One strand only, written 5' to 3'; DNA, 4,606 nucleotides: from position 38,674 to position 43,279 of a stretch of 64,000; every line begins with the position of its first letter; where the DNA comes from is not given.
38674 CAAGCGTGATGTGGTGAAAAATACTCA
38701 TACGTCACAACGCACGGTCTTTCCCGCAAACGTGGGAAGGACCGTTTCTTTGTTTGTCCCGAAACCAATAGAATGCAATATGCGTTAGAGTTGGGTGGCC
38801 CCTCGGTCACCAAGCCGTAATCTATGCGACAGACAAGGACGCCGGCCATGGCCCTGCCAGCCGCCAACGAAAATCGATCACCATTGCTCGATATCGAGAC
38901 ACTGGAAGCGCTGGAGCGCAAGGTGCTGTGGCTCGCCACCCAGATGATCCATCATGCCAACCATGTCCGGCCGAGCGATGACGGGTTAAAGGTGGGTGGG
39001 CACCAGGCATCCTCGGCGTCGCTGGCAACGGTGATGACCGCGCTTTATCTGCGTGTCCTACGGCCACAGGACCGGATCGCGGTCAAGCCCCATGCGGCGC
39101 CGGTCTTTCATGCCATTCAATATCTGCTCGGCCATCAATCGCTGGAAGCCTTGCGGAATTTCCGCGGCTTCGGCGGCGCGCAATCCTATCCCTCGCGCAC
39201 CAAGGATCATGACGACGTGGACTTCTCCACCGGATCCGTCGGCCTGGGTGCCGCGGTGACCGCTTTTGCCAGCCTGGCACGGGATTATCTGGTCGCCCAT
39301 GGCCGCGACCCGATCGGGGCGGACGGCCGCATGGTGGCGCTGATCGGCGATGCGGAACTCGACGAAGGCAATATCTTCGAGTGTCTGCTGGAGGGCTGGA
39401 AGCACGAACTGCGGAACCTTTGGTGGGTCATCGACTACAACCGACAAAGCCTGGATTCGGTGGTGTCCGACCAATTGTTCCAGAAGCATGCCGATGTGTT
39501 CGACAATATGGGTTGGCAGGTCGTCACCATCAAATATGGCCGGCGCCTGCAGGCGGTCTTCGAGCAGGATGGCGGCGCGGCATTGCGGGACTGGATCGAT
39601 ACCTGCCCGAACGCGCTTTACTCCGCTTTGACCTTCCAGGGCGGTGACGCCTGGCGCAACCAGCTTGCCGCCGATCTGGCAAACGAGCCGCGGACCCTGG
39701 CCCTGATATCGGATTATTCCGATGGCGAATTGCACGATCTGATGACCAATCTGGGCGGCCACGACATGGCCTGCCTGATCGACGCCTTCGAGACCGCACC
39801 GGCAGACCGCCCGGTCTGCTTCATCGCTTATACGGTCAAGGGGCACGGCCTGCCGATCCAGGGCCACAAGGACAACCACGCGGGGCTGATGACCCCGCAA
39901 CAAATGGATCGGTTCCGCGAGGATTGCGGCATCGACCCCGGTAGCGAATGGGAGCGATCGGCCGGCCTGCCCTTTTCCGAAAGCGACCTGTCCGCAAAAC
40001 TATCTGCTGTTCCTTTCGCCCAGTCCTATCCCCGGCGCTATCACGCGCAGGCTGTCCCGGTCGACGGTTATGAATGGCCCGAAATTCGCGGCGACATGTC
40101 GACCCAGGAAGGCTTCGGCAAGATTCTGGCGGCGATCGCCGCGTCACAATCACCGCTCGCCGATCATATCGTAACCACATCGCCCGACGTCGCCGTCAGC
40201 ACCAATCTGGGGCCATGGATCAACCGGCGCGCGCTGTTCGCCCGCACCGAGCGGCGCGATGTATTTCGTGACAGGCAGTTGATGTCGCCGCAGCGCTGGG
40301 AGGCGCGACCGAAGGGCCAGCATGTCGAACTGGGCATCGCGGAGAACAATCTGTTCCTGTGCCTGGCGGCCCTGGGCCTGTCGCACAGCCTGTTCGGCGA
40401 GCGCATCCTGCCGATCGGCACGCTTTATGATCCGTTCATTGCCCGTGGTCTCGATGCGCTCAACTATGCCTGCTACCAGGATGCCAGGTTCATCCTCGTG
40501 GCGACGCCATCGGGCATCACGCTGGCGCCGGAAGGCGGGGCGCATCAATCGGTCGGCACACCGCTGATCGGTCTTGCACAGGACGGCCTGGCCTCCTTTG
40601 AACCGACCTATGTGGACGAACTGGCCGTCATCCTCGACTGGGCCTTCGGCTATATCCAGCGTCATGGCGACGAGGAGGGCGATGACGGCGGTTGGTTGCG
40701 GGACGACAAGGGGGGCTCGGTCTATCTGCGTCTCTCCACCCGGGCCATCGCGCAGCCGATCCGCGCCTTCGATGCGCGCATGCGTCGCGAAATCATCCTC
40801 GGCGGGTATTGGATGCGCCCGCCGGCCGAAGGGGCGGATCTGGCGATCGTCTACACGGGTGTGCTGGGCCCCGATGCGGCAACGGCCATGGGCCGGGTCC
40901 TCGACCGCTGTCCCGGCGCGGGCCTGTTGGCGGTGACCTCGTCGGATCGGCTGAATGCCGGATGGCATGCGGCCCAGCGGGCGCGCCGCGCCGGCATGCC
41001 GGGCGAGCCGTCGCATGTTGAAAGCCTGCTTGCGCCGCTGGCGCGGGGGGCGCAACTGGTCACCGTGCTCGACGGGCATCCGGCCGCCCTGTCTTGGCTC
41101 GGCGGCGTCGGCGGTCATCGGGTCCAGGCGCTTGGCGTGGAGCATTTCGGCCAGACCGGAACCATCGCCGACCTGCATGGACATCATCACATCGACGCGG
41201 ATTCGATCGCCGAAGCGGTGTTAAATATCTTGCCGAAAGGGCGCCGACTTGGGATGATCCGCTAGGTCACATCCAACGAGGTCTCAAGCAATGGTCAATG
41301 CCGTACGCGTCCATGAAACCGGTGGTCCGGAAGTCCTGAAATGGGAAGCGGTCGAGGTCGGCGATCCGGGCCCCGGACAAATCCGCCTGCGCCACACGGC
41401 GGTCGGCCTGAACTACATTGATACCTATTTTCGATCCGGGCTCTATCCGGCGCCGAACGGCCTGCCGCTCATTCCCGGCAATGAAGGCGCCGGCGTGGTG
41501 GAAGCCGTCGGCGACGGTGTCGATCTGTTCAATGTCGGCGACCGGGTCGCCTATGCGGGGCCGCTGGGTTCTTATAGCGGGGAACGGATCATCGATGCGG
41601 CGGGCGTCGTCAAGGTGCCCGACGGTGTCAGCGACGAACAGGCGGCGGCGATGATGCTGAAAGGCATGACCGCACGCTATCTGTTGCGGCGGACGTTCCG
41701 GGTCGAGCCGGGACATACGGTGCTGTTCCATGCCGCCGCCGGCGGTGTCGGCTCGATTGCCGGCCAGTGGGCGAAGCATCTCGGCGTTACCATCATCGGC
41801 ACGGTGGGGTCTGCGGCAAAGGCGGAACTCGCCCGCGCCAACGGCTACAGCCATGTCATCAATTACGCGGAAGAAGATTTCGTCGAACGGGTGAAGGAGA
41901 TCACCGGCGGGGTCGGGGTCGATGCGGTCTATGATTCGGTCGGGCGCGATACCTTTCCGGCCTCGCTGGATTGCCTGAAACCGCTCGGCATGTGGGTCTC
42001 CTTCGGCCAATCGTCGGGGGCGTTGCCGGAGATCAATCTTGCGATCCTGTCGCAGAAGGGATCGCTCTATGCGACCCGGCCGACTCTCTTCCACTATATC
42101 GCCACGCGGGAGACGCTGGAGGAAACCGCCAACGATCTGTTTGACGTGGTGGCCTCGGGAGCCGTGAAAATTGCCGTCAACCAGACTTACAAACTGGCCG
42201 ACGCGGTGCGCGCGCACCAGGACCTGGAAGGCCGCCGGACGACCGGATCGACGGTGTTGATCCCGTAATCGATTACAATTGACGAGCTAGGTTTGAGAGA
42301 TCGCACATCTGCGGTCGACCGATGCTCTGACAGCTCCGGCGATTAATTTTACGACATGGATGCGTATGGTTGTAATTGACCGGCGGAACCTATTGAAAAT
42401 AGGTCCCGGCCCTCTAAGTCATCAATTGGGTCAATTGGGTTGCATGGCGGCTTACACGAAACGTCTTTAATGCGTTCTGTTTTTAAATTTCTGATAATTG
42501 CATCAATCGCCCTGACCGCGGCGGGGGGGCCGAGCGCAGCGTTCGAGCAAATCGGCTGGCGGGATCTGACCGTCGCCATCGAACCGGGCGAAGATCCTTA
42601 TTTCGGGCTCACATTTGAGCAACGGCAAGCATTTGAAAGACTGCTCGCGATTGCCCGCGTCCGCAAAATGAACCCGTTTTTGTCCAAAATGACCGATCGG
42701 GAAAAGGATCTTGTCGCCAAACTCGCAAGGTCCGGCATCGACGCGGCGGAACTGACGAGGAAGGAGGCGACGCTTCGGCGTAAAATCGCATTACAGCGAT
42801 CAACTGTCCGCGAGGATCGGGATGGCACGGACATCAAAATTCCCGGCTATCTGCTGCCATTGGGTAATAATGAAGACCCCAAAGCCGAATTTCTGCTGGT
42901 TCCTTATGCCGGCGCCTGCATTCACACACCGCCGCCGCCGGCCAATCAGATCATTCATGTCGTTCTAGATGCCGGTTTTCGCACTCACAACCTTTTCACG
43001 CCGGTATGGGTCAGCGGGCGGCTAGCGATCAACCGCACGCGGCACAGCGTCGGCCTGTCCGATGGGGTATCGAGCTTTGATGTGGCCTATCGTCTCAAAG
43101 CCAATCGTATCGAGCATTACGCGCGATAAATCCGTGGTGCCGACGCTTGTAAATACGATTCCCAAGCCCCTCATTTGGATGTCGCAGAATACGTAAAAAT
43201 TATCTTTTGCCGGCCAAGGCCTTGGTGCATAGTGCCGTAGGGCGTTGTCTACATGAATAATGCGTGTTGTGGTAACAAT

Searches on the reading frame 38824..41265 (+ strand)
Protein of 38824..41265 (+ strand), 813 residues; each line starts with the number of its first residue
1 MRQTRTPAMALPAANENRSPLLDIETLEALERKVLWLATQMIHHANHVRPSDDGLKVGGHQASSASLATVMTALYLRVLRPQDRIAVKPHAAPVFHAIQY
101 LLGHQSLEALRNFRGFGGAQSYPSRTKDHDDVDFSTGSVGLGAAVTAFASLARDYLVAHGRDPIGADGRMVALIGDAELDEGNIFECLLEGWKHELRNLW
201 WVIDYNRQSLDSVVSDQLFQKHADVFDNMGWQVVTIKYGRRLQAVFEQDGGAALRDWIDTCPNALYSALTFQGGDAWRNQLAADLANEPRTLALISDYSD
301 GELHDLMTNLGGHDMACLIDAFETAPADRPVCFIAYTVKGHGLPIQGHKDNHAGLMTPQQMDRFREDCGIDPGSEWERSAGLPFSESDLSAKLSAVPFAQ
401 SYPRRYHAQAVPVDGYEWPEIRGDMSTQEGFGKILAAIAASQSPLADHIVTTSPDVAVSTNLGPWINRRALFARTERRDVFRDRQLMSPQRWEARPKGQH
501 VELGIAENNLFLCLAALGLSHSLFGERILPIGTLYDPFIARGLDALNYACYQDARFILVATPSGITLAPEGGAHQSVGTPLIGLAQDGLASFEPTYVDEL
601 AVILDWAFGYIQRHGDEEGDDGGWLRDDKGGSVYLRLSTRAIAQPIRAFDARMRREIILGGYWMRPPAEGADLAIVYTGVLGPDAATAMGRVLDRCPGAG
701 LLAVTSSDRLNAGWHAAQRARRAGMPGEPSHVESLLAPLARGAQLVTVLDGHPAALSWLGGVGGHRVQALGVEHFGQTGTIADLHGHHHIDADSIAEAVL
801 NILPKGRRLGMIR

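Call 9: search_protein_families(library=pfam, proteins=[window:38824-41265:+])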
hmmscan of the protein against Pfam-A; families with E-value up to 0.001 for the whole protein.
window:38824-41265:+ (813 aa): 4 families
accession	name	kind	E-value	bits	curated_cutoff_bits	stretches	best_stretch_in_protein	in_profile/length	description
PF00456.26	Transketolase_N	-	4.3e-14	52.7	22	1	83-245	56-222/334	Transketolase, thiamine diphosphate binding domain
PF13292.11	DXP_synthase_N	-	0.00015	21.6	21.2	1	56-214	35-179/274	1-deoxy-D-xylulose-5-phosphate synthase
PF17831.6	PDH_E1_M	-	0.00036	20.4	23.2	1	495-605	90-202/229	Pyruvate dehydrogenase E1 component middle domain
PF02779.29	Transket_pyr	-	0.00099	19.2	27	0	426-580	4-127/174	Transketolase, pyrimidine binding domain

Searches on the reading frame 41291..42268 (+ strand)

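Call 9: search_protein_families(library=pfam, proteins=[window:41291-42268:+])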
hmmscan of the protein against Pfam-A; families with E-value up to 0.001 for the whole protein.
window:41291-42268:+ (325 aa): 3 families
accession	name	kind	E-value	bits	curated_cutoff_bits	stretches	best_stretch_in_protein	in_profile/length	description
PF00107.32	ADH_zinc_N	-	5.9e-27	94.6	31.8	1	152-253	1-102/129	Zinc-binding dehydrogenase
PF13602.12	ADH_zinc_N_2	-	9.3e-22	78.8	27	1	185-323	2-134/134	Zinc-binding dehydrogenase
PF08240.17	ADH_N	-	3.4e-14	53.4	23.5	1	27-111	1-104/104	Alcohol dehydrogenase GroES-like domain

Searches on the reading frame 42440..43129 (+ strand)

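Call 9: search_protein_families(library=pfam, proteins=[window:42440-43129:+])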
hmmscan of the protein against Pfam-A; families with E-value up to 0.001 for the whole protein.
window:42440-43129:+ (229 aa): 1 family
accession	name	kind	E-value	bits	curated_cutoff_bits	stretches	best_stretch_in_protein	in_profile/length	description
PF11736.14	DUF3299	-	9.1e-35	120.2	22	1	93-225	19-138/139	Protein of unknown function (DUF3299)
